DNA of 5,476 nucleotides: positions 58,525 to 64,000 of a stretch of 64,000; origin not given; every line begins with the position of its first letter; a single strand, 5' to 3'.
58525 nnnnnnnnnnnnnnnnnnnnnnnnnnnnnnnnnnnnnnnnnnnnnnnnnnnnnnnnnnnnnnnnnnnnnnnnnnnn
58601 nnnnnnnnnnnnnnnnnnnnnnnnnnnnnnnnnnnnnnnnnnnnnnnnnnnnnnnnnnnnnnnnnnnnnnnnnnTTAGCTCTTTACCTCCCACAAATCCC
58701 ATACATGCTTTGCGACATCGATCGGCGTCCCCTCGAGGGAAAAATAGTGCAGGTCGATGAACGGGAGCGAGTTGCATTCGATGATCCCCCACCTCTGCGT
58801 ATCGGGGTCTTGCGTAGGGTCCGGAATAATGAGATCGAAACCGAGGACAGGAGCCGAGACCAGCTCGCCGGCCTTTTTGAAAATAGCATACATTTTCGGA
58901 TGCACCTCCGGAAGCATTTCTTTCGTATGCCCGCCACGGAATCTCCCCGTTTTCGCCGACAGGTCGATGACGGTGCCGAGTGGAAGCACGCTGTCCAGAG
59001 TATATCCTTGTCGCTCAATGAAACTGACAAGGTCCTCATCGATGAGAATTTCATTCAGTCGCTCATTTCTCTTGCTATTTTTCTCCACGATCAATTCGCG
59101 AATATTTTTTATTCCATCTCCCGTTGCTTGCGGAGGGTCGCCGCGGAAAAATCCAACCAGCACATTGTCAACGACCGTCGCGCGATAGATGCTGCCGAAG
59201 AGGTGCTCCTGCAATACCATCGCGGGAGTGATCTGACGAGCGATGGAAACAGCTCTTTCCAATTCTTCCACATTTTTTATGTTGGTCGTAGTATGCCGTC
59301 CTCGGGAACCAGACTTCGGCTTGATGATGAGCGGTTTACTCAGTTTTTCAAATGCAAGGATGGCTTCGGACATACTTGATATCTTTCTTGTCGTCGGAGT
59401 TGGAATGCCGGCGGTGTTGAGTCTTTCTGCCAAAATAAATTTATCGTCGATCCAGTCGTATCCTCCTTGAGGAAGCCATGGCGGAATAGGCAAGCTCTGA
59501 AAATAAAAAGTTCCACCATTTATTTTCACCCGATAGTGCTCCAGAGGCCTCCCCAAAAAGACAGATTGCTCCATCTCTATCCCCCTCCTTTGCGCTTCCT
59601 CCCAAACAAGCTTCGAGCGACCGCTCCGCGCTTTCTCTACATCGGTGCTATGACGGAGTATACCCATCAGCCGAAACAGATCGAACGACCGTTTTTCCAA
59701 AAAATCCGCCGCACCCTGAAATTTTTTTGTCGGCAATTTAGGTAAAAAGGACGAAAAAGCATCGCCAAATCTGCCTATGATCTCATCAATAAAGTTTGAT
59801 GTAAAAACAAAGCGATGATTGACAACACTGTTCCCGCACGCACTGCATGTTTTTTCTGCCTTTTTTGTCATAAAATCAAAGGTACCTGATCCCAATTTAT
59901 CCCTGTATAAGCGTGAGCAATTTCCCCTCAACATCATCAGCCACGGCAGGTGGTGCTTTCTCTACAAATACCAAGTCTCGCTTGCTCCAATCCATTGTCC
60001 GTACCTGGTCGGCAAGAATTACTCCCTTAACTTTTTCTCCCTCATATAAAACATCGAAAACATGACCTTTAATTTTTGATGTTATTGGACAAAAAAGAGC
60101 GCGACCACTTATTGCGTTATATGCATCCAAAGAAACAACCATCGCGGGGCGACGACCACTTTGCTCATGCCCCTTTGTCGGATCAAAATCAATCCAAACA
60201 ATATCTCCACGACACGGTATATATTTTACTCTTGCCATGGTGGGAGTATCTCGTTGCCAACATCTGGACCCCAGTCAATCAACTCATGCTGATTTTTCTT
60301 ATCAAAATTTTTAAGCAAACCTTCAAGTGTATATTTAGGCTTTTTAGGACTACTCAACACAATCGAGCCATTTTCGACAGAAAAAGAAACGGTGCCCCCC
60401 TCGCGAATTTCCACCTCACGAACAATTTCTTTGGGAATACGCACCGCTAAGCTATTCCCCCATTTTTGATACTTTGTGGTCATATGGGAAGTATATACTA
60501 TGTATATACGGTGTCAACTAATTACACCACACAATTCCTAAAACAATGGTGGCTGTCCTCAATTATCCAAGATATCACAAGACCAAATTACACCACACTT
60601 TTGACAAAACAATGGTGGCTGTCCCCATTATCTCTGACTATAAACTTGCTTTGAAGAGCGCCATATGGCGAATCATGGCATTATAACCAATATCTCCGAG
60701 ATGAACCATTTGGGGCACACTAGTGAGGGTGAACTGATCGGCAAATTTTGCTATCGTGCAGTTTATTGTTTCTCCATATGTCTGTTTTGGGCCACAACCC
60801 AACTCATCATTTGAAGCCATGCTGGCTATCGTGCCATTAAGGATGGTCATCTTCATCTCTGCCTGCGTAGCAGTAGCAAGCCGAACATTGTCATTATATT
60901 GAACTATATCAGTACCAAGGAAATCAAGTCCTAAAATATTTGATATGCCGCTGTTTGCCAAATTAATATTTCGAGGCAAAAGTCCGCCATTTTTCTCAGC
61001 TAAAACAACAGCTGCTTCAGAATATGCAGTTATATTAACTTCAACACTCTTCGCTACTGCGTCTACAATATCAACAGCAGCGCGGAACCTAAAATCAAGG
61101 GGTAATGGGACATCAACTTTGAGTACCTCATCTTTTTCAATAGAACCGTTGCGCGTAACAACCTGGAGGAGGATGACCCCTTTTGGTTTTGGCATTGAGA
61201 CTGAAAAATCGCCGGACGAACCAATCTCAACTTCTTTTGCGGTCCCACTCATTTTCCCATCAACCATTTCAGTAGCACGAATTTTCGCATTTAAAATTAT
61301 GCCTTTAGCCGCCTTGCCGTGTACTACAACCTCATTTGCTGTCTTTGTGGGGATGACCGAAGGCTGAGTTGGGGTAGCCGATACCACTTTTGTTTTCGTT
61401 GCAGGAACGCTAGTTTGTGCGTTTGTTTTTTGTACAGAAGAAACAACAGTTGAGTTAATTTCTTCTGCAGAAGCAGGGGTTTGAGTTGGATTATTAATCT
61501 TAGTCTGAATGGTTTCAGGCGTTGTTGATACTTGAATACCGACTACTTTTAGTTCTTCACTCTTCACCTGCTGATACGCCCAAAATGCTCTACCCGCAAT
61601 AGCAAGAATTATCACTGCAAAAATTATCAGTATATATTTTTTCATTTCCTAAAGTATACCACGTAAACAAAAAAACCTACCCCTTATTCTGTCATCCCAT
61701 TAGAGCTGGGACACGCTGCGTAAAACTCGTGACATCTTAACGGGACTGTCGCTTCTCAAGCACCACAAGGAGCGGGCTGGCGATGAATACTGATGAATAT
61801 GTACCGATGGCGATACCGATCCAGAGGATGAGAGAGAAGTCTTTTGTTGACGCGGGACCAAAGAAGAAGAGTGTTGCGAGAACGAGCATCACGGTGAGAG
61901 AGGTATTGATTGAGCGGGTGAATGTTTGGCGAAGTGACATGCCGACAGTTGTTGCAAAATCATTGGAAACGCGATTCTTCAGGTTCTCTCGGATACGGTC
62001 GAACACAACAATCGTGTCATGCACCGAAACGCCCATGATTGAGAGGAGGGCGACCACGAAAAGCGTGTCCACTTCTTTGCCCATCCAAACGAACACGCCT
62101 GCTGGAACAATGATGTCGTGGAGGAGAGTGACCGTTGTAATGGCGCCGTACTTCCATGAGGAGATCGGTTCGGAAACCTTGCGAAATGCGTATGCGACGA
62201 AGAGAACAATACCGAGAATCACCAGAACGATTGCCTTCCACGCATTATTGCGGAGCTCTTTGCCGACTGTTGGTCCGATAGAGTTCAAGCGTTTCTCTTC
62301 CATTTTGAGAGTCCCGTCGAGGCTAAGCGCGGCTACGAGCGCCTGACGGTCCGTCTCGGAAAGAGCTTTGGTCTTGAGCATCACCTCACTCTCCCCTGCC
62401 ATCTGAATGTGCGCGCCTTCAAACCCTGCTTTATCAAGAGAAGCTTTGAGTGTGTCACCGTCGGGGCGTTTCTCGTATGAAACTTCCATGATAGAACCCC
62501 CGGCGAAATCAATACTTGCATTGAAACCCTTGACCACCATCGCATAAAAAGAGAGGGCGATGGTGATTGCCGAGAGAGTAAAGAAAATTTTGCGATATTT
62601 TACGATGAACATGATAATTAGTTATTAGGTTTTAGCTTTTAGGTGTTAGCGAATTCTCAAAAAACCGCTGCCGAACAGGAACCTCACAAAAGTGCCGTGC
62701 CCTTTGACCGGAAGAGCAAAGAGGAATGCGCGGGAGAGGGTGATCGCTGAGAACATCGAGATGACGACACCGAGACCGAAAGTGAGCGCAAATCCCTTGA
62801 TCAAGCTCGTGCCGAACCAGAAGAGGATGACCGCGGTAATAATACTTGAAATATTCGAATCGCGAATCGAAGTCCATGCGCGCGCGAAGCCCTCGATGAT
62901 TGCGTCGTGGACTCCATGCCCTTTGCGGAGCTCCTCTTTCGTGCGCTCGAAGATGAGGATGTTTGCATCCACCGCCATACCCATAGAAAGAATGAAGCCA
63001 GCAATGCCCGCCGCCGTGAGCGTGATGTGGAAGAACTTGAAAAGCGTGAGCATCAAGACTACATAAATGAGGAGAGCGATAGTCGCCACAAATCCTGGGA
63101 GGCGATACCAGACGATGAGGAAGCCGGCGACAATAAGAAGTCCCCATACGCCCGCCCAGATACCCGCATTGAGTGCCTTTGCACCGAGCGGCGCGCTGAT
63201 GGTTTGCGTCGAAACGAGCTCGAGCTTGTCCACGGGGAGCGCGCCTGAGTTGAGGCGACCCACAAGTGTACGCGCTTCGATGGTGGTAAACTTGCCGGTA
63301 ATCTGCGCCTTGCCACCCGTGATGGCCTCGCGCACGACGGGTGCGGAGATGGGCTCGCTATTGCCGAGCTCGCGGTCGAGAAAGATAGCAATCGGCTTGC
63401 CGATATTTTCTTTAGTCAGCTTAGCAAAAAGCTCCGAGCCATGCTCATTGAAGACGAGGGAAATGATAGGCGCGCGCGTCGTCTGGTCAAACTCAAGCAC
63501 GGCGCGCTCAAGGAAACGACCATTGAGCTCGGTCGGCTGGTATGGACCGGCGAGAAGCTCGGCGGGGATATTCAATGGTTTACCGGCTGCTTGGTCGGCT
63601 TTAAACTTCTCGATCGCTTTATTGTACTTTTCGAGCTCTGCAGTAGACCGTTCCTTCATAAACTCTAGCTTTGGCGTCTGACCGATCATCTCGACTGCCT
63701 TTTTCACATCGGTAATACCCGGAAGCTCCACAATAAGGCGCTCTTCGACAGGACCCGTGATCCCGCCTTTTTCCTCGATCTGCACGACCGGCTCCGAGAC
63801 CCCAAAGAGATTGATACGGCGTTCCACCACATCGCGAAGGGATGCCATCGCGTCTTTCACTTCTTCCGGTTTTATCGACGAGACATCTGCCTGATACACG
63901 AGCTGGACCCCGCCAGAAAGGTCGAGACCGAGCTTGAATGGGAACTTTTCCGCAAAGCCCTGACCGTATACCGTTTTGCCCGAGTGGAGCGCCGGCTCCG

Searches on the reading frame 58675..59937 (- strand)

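Call 22: search_protein_families(library=pfam, proteins=[window:58675-59937:-], max_evalue=0.001)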
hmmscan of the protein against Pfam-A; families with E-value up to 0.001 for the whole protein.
window:58675-59937:- (420 aa): 1 family
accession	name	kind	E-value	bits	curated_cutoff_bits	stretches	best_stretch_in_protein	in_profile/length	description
PF02655.19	ATP-grasp_3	-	2.5e-05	24.9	23.2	1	164-254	2-77/160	ATP-grasp domain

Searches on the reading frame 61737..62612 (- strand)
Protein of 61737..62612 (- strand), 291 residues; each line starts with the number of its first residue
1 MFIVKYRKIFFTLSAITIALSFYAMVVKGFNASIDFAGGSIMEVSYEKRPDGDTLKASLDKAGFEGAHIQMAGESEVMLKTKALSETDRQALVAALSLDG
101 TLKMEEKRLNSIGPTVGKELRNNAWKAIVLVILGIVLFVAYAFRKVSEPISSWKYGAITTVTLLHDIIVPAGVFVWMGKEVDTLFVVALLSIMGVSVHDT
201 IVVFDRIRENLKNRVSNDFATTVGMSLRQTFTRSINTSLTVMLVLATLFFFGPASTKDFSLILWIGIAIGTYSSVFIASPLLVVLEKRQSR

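Call 26: search_protein_families(library=pfam, proteins=[window:61737-62612:-], max_evalue=0.01)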
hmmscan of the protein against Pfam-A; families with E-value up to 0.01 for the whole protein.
window:61737-62612:- (291 aa): 2 families
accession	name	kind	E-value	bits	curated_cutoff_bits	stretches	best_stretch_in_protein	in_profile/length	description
PF02355.23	SecD_SecF_C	-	1.7e-52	178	20.5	1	103-287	12-188/189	Protein export membrane protein SecD/SecF, C-terminal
PF07549.19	Sec_GG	-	9.1e-06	25.5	20.3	1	23-48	1-26/28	SecD/SecF GG Motif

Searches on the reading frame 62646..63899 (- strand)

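Call 26: search_protein_families(library=pfam, proteins=[window:62646-63899:-], max_evalue=0.01)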
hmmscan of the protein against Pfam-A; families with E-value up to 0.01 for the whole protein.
window:62646-63899:- (417 aa): 5 families
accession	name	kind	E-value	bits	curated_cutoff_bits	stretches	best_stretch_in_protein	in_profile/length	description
PF22599.2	SecDF_P1_head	-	2.2e-25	89.2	27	1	123-223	19-114/114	SecDF, P1 head subdomain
PF21760.3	SecD_1st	-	1.1e-15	57.2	27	1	20-83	3-58/60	Protein translocase subunit SecDF, P1 domain, N-terminal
PF02355.23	SecD_SecF_C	-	1.9e-14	54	20.5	1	225-395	12-185/189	Protein export membrane protein SecD/SecF, C-terminal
PF03176.21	MMPL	-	1.5e-09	37.7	20.5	1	280-393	187-299/333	MMPL family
PF00873.25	ACR_tran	-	0.003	15.8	28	1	260-389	345-482/1021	AcrB/AcrD/AcrF family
